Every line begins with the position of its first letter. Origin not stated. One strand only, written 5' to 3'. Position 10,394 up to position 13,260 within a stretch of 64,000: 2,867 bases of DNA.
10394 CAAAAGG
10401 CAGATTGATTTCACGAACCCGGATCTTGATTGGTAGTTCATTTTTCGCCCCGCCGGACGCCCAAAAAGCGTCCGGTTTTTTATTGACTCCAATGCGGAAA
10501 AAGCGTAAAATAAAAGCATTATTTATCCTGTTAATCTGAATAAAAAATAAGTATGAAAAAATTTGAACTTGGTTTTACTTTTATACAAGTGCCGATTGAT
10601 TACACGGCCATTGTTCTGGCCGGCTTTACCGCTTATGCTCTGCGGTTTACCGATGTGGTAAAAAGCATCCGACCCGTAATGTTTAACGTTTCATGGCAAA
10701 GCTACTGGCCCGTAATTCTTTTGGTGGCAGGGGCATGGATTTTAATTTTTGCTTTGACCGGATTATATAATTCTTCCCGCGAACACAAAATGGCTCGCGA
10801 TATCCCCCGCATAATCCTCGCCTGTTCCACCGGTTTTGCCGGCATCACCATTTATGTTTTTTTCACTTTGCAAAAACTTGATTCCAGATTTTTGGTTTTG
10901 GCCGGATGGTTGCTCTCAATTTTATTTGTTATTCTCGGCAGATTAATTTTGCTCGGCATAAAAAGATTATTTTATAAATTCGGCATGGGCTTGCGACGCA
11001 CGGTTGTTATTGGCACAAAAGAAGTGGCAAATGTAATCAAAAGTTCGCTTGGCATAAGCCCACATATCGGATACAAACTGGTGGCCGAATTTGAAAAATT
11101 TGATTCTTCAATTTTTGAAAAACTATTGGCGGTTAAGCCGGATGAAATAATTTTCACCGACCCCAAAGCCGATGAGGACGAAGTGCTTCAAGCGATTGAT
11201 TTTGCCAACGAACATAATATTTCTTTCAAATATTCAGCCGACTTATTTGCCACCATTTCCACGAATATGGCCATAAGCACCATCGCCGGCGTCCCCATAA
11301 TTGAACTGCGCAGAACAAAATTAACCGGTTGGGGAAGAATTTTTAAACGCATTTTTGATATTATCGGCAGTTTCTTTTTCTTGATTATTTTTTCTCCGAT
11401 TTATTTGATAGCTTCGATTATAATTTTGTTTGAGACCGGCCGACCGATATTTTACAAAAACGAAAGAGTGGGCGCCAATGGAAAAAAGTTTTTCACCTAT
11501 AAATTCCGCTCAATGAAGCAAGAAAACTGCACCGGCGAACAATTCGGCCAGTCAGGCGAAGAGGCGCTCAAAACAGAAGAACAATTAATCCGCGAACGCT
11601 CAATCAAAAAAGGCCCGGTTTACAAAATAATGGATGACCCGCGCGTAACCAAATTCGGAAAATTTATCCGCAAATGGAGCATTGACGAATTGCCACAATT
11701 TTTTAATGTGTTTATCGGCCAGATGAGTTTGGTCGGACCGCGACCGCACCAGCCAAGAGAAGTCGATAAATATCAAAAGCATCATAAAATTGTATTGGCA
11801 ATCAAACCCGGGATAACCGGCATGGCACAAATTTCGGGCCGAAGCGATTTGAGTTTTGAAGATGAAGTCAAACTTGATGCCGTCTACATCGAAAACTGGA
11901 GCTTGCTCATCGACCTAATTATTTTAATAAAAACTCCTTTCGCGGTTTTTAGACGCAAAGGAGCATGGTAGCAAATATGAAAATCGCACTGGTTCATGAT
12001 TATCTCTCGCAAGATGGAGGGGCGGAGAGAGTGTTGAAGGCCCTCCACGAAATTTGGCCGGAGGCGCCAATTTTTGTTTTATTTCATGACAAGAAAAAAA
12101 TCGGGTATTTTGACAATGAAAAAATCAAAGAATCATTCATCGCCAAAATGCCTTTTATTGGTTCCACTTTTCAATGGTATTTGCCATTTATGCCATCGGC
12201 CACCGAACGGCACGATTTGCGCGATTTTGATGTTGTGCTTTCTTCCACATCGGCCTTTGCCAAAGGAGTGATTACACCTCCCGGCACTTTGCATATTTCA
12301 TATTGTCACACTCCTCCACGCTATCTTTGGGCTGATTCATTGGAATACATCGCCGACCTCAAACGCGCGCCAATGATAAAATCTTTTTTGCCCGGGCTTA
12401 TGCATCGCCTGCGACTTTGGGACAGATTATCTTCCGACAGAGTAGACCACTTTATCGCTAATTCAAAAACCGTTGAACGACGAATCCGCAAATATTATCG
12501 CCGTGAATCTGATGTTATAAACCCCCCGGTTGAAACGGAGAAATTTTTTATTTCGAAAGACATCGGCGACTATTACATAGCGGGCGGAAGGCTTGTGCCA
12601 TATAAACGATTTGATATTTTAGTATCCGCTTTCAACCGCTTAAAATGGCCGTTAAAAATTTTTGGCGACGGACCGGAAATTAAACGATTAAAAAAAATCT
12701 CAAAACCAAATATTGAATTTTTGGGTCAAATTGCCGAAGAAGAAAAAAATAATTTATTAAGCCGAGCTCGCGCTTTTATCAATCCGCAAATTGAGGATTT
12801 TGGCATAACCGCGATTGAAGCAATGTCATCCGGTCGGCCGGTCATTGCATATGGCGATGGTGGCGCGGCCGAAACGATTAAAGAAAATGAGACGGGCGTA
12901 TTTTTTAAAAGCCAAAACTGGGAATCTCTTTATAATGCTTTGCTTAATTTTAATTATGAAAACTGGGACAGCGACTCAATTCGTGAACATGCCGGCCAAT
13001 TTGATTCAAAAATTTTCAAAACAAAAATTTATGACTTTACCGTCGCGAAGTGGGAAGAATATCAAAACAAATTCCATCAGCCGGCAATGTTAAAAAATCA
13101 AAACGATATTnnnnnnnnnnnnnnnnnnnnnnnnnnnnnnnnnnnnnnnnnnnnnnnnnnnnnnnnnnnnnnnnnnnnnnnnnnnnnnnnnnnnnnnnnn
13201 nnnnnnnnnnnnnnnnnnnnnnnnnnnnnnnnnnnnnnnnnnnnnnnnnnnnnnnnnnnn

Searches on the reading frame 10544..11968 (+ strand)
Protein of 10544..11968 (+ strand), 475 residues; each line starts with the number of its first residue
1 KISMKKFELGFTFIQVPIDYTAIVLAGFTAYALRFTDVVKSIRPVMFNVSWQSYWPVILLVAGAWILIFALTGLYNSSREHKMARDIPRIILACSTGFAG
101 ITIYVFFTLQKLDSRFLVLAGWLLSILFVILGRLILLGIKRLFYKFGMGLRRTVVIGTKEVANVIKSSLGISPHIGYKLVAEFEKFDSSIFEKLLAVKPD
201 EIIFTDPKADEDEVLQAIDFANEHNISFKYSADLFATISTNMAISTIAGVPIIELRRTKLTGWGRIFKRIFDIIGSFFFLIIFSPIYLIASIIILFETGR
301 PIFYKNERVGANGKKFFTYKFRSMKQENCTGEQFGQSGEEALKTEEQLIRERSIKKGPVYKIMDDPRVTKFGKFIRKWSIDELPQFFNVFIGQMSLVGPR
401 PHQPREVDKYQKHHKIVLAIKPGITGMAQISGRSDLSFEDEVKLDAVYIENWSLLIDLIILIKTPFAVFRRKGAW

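Call 27: search_protein_families(library=pfam, proteins=[window:10544-11968:+], max_evalue=0.001)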
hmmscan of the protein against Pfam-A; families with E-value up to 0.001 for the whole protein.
window:10544-11968:+ (475 aa): 2 families
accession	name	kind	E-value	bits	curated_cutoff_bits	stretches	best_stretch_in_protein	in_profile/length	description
PF02397.22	Bac_transf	-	3.2e-63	213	27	1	268-469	1-178/179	Bacterial sugar transferase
PF13727.12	CoA_binding_3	-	1.8e-05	25.3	25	1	71-186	2-113/175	CoA-binding domain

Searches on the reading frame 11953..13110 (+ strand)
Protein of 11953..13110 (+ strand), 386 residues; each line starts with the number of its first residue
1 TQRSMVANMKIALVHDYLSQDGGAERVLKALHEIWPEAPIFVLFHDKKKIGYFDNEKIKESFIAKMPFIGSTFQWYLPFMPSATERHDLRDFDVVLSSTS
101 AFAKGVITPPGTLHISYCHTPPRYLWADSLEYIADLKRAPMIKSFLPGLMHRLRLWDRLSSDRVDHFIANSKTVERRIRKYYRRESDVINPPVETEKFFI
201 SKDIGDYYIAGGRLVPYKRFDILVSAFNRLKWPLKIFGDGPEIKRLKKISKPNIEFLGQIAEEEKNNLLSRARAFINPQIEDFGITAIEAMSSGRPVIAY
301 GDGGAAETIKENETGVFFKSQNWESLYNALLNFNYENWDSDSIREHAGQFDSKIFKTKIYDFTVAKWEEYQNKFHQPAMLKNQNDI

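Call 27: search_protein_families(library=pfam, proteins=[window:11953-13110:+], max_evalue=0.001)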
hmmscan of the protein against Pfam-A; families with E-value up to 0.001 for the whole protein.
window:11953-13110:+ (386 aa): 4 families
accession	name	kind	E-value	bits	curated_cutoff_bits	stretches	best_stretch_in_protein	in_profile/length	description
PF00534.26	Glycos_transf_1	-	8.8e-25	87.6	26.4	1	208-331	18-153/172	Glycosyl transferases group 1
PF13692.12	Glyco_trans_1_4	-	2.2e-21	77.1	27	1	212-331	8-137/142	Glycosyl transferases group 1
PF13439.12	Glyco_transf_4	-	3.2e-09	37.5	28.5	1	22-197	2-170/170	Glycosyltransferase Family 4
PF20706.3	GT4-conflict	-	0.00045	19.8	26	1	263-312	273-323/385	Family 4 Glycosyltransferase in conflict systems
